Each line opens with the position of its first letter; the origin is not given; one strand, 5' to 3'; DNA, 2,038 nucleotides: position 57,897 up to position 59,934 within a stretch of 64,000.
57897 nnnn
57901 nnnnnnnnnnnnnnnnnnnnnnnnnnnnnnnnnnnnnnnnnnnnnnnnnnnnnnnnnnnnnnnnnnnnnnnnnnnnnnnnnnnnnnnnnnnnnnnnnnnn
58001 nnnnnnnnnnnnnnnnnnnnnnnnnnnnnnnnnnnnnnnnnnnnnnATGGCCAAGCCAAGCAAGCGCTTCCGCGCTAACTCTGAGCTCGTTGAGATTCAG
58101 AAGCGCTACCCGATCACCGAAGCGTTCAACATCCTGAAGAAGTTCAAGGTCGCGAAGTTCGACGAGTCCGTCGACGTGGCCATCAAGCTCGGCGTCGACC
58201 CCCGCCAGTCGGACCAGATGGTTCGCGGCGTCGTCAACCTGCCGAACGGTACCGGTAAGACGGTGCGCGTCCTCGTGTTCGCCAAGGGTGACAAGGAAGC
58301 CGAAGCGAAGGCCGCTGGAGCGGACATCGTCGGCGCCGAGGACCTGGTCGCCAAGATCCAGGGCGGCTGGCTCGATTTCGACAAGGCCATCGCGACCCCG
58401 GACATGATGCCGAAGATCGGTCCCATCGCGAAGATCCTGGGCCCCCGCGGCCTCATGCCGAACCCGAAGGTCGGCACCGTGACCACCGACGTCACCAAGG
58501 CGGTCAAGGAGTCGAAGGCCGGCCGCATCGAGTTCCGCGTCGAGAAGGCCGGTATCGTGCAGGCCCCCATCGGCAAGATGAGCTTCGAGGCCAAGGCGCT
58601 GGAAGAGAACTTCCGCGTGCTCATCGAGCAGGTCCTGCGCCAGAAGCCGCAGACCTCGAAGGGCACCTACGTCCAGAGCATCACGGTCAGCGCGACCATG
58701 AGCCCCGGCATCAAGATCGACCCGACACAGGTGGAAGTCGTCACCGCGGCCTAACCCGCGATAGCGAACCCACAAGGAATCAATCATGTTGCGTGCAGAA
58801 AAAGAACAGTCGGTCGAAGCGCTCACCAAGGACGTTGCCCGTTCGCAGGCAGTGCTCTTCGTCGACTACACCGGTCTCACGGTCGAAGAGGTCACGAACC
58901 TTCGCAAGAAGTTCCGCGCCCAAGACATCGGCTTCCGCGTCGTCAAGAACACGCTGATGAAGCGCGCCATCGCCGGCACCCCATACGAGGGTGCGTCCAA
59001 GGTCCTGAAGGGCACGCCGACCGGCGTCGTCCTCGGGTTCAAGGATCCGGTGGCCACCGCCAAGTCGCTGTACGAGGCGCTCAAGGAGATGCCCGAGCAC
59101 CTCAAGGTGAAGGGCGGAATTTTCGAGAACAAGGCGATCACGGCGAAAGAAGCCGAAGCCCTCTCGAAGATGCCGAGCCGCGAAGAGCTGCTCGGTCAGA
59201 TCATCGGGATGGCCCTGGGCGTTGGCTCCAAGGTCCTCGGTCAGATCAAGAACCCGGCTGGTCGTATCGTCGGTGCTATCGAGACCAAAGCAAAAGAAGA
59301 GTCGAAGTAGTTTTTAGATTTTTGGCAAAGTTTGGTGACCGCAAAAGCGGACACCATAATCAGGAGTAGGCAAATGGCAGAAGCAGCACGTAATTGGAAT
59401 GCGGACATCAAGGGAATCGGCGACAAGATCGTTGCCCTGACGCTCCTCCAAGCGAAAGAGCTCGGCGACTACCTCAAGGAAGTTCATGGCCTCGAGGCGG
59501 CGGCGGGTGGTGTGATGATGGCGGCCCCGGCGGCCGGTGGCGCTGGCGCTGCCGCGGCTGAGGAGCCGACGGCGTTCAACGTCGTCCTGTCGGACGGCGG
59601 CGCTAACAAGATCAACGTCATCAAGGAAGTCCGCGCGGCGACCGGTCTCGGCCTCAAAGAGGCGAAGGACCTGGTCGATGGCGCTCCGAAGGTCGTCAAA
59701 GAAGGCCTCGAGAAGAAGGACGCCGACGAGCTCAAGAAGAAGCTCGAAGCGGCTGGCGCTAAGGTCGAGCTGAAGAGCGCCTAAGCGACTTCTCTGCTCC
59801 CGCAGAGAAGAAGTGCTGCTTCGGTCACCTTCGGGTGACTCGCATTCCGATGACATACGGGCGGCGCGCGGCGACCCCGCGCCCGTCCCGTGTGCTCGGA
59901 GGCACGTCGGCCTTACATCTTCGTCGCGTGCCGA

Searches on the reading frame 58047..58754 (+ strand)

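Call 4: search_protein_families(library=pfam, proteins=[window:58047-58754:+], max_evalue=0.01)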
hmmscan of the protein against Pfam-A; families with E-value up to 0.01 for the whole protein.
window:58047-58754:+ (235 aa): 1 family
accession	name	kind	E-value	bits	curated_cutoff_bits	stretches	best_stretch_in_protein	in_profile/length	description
PF00687.26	Ribosomal_L1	-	9e-70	234.7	32.2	1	30-220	1-198/198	Ribosomal protein L1p/L10e family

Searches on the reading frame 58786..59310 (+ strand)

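Call 4: search_protein_families(library=pfam, proteins=[window:58786-59310:+], max_evalue=0.01)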
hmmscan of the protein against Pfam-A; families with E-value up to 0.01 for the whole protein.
window:58786-59310:+ (174 aa): 2 families
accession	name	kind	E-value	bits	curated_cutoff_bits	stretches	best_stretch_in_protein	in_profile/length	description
PF00466.25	Ribosomal_L10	-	3.2e-24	85.3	22.8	1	2-97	2-97/100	Ribosomal protein L10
PF13373.11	Dsc3_C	-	0.0097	16.6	25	0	29-46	9-26/145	DSC E3 ubiquitin ligase complex subunit 3, C-terminal domain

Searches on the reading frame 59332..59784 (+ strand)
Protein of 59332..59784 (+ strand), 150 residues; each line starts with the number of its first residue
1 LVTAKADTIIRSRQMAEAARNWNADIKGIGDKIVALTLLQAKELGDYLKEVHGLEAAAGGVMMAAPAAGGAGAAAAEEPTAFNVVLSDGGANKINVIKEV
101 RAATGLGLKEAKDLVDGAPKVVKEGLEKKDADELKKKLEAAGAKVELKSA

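Call 4: search_protein_families(library=pfam, proteins=[window:59332-59784:+], max_evalue=0.01)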
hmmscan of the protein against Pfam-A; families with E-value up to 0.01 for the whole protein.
window:59332-59784:+ (150 aa): 2 families
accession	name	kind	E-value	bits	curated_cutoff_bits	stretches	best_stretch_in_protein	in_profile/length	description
PF00542.24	Ribosomal_L12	-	7.5e-30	103.5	25.9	1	82-148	1-67/67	Ribosomal protein L7/L12 C-terminal domain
PF16320.10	Ribosomal_L12_N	-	9.5e-11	41.7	25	1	26-73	2-46/48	Ribosomal protein L7/L12 dimerisation domain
